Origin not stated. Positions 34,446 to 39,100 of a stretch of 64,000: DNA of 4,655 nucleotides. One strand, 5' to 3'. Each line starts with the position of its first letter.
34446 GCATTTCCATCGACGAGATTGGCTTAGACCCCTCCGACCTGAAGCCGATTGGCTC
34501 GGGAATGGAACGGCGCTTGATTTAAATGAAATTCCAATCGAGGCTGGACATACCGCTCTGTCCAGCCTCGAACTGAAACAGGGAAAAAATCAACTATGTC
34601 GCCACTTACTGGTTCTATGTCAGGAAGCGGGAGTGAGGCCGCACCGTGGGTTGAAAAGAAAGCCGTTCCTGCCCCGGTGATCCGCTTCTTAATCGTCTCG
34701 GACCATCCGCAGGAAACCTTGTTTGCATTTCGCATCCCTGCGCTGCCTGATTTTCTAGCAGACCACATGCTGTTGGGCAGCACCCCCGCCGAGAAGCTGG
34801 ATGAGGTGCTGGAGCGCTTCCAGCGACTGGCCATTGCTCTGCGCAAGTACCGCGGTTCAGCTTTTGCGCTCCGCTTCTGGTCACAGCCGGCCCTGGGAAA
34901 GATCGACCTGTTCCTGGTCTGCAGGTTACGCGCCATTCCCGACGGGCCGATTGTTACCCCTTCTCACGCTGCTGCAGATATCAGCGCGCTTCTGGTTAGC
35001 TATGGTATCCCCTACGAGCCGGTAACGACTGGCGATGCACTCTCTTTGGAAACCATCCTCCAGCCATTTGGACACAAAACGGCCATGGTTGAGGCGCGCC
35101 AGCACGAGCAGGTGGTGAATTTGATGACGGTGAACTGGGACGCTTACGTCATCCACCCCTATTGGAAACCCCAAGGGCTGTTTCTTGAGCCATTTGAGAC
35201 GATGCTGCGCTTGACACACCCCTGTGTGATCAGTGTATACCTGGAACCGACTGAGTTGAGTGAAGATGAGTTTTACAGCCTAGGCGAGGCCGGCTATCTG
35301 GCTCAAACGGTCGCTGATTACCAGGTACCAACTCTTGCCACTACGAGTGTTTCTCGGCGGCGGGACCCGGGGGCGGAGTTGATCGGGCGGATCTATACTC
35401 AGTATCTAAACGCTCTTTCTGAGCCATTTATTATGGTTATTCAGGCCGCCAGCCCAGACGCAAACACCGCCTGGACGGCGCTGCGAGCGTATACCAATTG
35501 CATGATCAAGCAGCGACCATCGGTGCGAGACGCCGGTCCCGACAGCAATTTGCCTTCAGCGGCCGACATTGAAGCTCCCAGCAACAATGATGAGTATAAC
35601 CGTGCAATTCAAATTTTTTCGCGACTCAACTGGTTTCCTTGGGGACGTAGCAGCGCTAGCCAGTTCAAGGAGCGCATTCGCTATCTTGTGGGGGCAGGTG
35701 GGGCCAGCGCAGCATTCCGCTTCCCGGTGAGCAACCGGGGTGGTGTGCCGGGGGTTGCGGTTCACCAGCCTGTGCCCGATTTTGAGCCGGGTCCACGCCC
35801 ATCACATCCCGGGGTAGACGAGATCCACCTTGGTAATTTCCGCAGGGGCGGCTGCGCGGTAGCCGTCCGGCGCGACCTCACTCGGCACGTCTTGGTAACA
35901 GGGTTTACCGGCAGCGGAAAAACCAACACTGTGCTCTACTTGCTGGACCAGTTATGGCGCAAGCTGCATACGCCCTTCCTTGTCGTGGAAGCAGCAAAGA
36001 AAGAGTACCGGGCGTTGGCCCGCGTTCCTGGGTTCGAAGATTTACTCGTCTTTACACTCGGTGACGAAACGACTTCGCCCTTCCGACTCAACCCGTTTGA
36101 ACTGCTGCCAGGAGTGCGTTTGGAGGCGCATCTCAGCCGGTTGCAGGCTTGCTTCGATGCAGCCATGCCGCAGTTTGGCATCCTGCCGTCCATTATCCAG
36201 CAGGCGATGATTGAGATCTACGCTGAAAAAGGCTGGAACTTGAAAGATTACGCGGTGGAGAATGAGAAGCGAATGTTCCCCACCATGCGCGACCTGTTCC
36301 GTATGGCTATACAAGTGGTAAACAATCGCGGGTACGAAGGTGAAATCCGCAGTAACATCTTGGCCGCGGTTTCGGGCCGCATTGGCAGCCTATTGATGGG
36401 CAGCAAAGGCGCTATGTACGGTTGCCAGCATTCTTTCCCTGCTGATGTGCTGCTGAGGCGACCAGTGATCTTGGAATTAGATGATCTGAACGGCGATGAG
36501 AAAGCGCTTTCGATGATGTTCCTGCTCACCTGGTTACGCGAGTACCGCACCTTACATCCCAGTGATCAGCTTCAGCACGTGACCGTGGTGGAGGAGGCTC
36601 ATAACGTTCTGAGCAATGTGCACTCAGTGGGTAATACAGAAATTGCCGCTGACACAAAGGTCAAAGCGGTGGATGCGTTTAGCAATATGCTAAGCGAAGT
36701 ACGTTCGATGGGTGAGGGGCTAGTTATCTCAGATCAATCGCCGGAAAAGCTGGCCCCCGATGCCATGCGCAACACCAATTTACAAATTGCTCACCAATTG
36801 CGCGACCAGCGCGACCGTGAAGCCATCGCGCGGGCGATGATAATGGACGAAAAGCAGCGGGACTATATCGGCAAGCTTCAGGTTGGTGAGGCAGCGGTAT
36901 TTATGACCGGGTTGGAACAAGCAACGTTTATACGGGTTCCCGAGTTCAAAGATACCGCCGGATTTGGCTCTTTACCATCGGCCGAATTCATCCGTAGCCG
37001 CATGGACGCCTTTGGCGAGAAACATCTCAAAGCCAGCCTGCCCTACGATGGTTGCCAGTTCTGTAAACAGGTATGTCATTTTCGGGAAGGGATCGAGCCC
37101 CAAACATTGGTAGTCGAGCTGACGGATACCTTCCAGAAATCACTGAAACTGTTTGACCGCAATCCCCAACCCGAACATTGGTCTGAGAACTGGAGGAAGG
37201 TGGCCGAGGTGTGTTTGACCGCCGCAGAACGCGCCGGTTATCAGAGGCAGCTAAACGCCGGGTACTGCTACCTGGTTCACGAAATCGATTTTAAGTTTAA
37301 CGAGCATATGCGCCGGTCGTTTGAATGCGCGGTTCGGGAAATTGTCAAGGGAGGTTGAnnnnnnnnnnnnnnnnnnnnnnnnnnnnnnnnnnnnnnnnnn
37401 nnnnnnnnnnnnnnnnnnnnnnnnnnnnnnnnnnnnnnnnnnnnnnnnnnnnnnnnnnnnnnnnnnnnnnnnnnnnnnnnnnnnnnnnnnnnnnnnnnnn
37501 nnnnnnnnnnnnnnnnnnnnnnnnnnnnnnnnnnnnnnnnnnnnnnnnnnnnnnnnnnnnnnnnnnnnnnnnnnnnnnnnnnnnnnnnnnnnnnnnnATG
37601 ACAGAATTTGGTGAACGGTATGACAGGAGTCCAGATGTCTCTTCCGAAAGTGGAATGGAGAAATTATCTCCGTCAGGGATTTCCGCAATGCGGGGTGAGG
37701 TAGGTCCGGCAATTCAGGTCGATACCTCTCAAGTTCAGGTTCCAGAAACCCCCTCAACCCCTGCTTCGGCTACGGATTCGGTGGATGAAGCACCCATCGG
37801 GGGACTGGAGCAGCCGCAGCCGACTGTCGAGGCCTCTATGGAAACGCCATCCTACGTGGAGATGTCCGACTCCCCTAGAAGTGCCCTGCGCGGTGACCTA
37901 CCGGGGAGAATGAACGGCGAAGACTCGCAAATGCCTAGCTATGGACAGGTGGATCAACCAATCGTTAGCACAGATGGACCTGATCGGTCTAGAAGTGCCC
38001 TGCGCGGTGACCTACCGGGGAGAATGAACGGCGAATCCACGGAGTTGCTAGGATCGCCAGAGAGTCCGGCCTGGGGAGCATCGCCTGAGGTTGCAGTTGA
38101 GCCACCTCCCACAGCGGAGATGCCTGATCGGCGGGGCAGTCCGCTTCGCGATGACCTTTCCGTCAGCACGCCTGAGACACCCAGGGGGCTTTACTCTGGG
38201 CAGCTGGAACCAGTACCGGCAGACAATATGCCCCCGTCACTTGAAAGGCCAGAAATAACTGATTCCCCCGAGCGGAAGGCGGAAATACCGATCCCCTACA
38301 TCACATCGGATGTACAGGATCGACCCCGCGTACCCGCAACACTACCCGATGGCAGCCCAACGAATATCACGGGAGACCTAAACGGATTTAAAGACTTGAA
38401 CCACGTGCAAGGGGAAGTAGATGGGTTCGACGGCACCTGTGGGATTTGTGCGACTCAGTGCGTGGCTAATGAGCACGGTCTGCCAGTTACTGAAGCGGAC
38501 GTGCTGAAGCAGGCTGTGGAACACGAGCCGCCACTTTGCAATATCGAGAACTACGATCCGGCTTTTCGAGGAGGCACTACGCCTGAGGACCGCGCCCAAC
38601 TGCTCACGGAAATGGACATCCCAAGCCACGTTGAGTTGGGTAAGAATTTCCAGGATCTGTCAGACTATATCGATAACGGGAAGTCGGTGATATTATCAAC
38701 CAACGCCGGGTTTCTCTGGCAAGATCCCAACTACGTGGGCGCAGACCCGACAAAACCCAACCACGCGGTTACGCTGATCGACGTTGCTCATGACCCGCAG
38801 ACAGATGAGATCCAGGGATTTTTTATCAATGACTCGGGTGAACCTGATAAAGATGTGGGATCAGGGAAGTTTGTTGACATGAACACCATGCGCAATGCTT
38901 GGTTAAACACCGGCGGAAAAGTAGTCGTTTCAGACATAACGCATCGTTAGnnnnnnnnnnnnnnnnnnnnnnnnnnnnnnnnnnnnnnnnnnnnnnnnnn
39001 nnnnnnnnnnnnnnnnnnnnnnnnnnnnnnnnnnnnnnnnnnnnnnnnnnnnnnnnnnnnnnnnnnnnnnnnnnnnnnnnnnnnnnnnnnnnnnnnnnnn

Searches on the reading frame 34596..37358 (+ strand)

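Call 5: search_protein_families(library=pfam, proteins=[window:34596-37358:+], max_evalue=0.01)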
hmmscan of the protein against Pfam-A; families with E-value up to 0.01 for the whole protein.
window:34596-37358:+ (920 aa): 4 families
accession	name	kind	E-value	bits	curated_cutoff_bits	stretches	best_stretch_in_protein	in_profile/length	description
PF01935.23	DUF87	-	2.3e-07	31.6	23.2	1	422-490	16-83/220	Helicase HerA, central domain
PF13401.12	AAA_22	-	0.0014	19.4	27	0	429-469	5-44/130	AAA domain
PF13191.12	AAA_16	-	0.0047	17.9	32.6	0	424-501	19-96/167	AAA ATPase domain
PF10412.15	TrwB_AAD_bind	-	0.006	16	20.5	0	427-454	13-40/387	Type IV secretion-system coupling protein DNA-binding domain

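Call 6: search_protein_families(library=ncbifam, proteins=[window:34596-37358:+], max_evalue=0.01)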
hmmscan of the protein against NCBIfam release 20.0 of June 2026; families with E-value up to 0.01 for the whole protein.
window:34596-37358:+ (920 aa): 5 families
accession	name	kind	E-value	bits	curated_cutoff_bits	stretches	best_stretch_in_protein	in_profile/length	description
NF053655.1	CedD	equivalog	2.3e-20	72.8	600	2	640-781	401-525/527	DNA-translocating ATPase CedD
NF033849.1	ser_rich_anae_1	subfamily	1.2e-14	52.7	650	2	640-756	999-1111/1163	serine-rich protein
NF042943.1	HerA_antiphage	equivalog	1.2e-09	37.4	800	1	661-783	435-551/566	anti-phage-associated helicase HerA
NF040819.1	helicase_HerA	equivalog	3.4e-07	29.2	970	1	689-789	421-522/561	DNA double-strand break repair helicase HerA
NF040937.1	HerA_Thermprot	equivalog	2.4e-05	22.9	800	0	648-787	338-467/487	DNA double-strand break repair helicase HerA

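Call 36: search_protein_families(library=padloc, proteins=[window:34596-37358:+], max_evalue=0.01)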
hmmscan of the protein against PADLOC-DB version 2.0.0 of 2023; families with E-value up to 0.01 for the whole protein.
window:34596-37358:+ (920 aa): 13 families
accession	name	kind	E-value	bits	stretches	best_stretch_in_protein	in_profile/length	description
PDLC04140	mad8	-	9.4e-15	52.9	1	411-782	5-298/314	mads_8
PDLC04103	HerA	-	8.1e-12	42.3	1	665-781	446-556/579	-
PDLC02185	HerA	-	2.1e-11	41.2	2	658-783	444-563/585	-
PDLC04100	HerA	-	3.7e-11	40.4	2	661-783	441-557/580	-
PDLC04098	HerA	-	4.2e-11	40.1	1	647-746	514-610/686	-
PDLC04105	HerA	-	3.8e-10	37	2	425-476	162-212/576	-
PDLC04097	HerA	-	7.8e-09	32.7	1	658-783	473-594/618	-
PDLC04106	HerA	-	8.9e-08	29.1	1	660-783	511-630/667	-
PDLC04102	HerA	-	3.8e-05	20.2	0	428-458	174-204/654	-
PDLC01055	HerA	-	0.00022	18.2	1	425-464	152-192/532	Type III coevolved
PDLC04101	HerA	-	0.00031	17.6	1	408-476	144-214/400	-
PDLC04107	HerA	-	0.0012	16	1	411-475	148-214/306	-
PDLC04099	HerA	-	0.0037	14.6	1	428-473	168-212/214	-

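Call 37: search_protein_families(library=phrogs, proteins=[window:34596-37358:+], max_evalue=0.01)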
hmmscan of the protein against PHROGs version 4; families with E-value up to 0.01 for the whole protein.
window:34596-37358:+ (920 aa): 2 families
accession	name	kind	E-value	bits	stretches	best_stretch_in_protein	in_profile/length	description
phrog_7035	-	unknown function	1.2e-16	61.3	2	655-774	487-596/969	-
phrog_2666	-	head and packaging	1.2e-08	35.1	1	687-756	436-505/555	terminase large subunit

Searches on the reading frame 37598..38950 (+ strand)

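Call 49: search_protein_families(library=pfam, proteins=[window:37598-38950:+], max_evalue=0.001)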
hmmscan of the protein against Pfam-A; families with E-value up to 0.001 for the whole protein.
window:37598-38950:+ (450 aa): 1 family
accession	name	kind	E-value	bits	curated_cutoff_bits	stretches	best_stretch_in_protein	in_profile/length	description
PF13529.12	Peptidase_C39_2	-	0.00017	22.6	24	1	279-412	14-141/143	Peptidase_C39 like family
